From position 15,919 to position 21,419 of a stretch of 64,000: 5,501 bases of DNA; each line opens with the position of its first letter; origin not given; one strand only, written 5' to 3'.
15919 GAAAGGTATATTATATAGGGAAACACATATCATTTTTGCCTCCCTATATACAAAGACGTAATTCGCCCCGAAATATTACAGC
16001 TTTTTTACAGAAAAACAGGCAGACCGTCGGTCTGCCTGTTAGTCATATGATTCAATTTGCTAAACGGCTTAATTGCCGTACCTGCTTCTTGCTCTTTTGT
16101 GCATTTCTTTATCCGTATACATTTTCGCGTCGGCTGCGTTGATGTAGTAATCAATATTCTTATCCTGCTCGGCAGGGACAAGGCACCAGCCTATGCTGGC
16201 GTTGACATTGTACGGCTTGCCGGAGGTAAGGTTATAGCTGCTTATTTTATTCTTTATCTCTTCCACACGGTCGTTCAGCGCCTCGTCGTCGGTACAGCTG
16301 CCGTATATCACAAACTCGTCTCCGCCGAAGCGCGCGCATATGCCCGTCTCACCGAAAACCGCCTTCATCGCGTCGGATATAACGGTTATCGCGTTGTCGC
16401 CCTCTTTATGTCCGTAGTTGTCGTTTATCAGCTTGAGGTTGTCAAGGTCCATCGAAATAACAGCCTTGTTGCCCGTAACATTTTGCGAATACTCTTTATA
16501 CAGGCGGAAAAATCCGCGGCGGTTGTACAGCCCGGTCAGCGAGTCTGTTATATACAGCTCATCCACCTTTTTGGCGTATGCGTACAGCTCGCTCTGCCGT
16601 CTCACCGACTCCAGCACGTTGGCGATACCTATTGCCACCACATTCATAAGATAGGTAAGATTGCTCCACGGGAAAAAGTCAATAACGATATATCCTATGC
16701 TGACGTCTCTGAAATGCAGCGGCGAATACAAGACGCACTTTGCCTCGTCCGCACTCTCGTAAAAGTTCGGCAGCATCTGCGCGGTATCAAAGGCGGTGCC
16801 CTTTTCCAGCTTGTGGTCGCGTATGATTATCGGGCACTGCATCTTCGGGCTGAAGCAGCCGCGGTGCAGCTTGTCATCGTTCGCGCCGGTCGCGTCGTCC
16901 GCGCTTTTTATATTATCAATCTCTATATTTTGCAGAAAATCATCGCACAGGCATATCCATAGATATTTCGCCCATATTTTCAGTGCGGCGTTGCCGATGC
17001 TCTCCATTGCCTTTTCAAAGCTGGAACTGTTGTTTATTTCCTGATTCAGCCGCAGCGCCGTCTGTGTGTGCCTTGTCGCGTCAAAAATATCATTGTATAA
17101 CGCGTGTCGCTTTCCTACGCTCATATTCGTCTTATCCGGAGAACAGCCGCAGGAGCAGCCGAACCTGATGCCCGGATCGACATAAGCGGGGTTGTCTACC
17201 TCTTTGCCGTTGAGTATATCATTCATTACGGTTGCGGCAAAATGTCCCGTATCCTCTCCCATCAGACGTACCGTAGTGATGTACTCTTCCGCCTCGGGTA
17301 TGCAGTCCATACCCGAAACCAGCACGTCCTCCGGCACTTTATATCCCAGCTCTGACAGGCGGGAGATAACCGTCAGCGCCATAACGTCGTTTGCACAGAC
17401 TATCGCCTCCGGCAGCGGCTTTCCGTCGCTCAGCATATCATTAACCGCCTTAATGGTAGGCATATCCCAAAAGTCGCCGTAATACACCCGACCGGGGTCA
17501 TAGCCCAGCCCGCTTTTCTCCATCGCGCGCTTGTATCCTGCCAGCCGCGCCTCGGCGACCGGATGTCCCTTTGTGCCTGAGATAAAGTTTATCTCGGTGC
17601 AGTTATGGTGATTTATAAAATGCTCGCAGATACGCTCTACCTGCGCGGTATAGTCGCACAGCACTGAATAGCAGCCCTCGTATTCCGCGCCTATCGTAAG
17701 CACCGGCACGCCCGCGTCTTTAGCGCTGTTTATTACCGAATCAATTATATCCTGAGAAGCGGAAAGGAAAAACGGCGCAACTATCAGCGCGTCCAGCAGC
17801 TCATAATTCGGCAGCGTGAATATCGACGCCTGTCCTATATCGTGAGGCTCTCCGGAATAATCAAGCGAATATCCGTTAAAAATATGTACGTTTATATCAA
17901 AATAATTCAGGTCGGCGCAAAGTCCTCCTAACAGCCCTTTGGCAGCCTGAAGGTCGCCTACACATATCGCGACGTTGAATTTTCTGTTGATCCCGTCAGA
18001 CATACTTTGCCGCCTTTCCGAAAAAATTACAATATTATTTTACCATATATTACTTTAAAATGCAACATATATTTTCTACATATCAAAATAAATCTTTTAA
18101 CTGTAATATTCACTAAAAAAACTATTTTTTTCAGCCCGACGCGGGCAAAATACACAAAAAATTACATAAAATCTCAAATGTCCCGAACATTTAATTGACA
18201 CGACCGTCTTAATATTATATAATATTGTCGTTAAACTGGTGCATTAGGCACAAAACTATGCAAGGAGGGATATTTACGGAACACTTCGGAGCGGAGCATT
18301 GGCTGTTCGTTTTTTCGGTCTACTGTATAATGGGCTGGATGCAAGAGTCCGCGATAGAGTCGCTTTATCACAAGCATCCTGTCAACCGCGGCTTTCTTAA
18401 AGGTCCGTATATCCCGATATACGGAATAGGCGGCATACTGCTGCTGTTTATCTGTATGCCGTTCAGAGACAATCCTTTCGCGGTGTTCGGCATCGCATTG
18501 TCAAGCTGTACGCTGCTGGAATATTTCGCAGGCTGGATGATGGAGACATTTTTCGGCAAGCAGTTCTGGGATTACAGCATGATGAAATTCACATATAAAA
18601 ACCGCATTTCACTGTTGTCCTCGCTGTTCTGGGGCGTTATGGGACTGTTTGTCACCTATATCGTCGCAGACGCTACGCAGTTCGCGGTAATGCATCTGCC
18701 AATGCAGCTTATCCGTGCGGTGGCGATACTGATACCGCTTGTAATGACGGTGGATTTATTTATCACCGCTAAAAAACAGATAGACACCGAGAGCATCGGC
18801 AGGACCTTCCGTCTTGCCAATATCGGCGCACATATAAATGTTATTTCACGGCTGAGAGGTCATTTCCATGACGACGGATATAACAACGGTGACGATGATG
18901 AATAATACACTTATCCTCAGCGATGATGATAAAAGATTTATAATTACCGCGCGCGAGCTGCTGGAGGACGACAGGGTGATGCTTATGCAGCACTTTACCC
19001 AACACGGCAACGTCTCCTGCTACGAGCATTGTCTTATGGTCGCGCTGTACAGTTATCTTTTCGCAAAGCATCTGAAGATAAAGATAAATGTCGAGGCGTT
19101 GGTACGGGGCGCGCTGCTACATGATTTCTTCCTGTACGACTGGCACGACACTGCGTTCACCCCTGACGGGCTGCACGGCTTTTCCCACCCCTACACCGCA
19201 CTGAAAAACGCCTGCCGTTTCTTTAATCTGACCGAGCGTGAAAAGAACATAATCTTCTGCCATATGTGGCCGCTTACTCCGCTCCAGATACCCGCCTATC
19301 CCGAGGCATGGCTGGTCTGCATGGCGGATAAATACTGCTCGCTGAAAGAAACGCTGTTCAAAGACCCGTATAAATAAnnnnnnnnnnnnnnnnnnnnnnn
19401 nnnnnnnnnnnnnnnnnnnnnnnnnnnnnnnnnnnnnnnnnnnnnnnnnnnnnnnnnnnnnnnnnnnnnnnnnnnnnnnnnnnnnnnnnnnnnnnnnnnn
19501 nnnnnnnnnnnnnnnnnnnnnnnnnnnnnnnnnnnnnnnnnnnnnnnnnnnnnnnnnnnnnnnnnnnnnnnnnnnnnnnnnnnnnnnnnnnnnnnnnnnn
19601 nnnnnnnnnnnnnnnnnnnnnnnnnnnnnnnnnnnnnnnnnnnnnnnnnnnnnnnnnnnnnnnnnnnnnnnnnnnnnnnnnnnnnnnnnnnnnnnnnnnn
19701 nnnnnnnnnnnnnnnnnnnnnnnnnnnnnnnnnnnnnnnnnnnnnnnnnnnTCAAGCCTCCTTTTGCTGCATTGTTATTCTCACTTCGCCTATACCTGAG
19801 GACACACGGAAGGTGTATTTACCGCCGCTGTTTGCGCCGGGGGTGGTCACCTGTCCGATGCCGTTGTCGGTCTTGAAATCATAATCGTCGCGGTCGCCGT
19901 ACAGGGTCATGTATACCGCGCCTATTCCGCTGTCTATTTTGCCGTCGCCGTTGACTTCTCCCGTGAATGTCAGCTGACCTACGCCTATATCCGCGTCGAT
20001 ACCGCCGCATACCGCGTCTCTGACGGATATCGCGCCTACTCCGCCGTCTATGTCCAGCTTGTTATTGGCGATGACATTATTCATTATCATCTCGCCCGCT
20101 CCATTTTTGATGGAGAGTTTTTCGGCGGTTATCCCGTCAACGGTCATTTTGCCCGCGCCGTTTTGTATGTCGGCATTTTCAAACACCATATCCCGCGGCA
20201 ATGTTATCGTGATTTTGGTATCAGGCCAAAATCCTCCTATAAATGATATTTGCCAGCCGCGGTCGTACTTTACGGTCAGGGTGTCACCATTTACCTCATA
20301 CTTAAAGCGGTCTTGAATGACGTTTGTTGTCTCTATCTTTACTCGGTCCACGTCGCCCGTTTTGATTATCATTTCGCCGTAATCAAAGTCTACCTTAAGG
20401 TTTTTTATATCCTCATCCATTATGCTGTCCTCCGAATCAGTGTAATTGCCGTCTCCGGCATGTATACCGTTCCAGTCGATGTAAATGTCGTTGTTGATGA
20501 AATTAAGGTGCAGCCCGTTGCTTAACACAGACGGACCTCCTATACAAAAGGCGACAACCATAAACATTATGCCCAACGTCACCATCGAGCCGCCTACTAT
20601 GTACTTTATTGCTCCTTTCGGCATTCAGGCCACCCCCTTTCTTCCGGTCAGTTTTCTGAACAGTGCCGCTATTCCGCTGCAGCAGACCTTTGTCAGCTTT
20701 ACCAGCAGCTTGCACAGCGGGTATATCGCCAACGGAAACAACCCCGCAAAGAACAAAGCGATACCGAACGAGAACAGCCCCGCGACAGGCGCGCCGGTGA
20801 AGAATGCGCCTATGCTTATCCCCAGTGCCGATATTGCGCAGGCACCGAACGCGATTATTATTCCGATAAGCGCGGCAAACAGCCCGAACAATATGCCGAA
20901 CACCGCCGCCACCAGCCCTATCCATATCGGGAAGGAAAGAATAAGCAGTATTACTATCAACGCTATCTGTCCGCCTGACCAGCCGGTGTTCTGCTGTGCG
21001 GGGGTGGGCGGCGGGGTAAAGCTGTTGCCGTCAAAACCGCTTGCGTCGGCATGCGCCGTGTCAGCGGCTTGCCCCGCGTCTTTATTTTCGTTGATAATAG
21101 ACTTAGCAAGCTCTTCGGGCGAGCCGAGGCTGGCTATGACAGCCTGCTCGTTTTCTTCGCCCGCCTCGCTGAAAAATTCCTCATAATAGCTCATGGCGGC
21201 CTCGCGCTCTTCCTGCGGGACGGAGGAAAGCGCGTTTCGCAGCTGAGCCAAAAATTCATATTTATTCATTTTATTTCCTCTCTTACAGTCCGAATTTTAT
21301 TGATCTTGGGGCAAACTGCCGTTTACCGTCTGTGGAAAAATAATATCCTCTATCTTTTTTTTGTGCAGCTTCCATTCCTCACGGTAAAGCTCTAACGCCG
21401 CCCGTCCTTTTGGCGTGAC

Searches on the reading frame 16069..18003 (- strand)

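Call 96: search_protein_families(library=pfam, proteins=[window:16069-18003:-], max_evalue=0.00001)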
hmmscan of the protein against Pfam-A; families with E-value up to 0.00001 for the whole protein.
window:16069-18003:- (644 aa): 3 families
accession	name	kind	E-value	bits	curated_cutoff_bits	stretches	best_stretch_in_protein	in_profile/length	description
PF00990.26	GGDEF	-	3.6e-31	108.6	23.8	1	486-636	3-159/161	Diguanylate cyclase, GGDEF domain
PF13377.12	Peripla_BP_3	-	2.7e-19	70.3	26.5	1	127-275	2-156/167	Periplasmic binding protein-like domain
PF13407.12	Peripla_BP_4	-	2.2e-15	57.3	35.1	1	71-262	57-238/258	Periplasmic binding protein domain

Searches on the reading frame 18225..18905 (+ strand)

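Call 96: search_protein_families(library=pfam, proteins=[window:18225-18905:+], max_evalue=0.00001)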
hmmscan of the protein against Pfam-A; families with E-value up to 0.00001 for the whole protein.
window:18225-18905:+ (226 aa): 1 family
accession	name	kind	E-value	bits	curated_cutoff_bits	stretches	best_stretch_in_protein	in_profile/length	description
PF06541.16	ABC_trans_CmpB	-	8.6e-41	140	25.9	1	28-181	1-150/151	Putative ABC-transporter type IV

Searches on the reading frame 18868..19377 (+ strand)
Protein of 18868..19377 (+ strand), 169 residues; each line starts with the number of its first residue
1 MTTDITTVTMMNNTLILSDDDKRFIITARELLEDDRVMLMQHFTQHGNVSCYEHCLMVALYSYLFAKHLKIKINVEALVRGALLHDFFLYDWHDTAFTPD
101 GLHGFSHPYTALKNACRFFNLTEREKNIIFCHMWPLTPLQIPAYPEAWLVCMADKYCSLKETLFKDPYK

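Call 96: search_protein_families(library=pfam, proteins=[window:18868-19377:+], max_evalue=0.00001)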
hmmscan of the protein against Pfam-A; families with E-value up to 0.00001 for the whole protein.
window:18868-19377:+ (169 aa): 1 family
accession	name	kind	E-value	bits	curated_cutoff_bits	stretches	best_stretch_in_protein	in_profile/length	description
PF01966.28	HD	-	1.2e-06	29.2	22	1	52-156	2-113/116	HD domain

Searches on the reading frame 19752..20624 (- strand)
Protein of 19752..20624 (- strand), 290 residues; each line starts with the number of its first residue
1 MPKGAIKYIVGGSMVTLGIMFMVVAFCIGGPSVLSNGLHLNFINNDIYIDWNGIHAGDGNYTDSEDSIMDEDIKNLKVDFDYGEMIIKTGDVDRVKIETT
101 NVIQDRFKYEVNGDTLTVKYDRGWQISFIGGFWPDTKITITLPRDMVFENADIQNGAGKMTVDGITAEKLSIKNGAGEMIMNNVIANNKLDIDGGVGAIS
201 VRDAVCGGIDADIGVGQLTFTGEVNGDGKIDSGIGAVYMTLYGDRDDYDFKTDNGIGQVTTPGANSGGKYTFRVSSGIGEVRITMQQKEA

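Call 15: search_protein_families(library=pfam, proteins=[window:19752-20624:-], max_evalue=0.00001)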
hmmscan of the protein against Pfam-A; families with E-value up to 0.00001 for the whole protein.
window:19752-20624:- (290 aa): 2 families
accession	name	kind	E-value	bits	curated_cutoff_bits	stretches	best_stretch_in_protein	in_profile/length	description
PF13349.12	DUF4097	-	4.4e-13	49.6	22.9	1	73-286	1-213/247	Toastrack DUF4097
PF10988.14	DUF2807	-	1e-06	29.1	24.2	1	83-192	11-110/181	Putative auto-transporter adhesin, head GIN domain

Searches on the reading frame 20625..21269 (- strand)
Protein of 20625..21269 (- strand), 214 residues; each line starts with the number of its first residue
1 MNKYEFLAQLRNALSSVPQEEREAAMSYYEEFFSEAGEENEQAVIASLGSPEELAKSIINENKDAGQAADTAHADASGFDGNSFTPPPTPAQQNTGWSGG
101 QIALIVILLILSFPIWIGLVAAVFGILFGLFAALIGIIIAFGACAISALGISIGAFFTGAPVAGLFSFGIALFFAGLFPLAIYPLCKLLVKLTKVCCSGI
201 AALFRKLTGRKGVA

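Call 15: search_protein_families(library=pfam, proteins=[window:20625-21269:-], max_evalue=0.00001)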
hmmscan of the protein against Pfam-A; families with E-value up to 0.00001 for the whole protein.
window:20625-21269:- (214 aa): 1 family
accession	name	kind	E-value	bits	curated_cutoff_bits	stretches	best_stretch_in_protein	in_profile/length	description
PF22564.2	HAAS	-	2.8e-14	53.6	27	1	5-56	1-54/55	HAAS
